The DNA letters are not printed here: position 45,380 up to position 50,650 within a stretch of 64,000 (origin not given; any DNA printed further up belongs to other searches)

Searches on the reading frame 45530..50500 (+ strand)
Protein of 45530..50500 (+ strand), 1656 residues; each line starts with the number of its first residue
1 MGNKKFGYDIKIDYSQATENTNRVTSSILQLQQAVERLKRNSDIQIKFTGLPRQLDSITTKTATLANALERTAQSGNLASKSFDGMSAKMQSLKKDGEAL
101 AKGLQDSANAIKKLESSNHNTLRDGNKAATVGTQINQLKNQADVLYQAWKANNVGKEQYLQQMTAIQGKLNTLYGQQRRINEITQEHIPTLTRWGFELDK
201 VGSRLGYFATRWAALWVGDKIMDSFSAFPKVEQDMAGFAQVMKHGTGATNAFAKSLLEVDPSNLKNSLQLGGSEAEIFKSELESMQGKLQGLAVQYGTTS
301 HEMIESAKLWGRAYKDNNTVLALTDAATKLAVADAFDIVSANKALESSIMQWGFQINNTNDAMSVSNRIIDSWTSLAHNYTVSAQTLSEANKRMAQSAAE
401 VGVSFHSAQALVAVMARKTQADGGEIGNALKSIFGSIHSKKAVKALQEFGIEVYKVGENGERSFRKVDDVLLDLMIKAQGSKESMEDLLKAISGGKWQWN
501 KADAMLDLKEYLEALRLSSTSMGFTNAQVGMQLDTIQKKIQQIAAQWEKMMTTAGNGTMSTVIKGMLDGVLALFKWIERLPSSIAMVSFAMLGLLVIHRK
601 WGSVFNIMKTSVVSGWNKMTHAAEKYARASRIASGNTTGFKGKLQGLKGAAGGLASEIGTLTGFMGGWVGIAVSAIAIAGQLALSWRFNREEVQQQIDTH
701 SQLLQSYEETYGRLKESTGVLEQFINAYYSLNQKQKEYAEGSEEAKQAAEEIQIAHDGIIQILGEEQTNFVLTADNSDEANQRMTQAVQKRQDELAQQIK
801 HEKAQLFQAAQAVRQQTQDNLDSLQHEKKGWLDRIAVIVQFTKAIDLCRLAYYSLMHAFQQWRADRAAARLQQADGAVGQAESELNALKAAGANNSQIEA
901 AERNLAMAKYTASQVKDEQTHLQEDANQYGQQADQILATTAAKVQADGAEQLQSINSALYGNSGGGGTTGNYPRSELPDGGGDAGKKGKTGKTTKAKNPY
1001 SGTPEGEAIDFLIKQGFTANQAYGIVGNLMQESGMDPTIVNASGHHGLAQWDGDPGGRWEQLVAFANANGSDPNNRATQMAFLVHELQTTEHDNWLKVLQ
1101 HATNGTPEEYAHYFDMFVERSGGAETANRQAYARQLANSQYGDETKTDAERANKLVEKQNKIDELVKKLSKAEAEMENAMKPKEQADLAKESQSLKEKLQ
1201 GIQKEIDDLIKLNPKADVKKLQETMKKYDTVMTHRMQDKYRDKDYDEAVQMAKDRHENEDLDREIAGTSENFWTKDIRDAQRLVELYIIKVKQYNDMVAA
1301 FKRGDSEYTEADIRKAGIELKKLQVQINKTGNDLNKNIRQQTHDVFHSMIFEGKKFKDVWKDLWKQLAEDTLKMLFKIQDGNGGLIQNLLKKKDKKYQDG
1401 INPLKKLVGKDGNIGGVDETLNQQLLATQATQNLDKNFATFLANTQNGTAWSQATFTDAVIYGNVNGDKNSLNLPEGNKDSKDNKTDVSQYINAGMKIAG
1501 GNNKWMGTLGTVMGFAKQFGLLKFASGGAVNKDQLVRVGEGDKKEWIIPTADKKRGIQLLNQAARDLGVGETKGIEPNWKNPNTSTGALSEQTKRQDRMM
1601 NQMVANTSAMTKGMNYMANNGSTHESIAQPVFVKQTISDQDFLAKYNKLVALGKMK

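Call 40: search_protein_families(library=phrogs, proteins=[window:45530-50500:+], max_evalue=0.001)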
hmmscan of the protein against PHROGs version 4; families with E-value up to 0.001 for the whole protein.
window:45530-50500:+ (1656 aa): 5 families
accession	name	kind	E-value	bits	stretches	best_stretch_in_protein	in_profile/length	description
phrog_4211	-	tail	3.8e-28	98.2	1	282-958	633-1273/2625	tail length tape measure protein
phrog_167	-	tail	2.3e-21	76.3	2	1517-1616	1406-1502/1555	tail length tape measure protein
phrog_8949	-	unknown function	2.1e-16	61.4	1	965-1142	316-472/557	-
phrog_8537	-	unknown function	1.4e-13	51.9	1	1513-1610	239-341/384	-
phrog_9570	-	tail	9.3e-12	45.6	1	678-1193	181-664/689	tail length tape measure protein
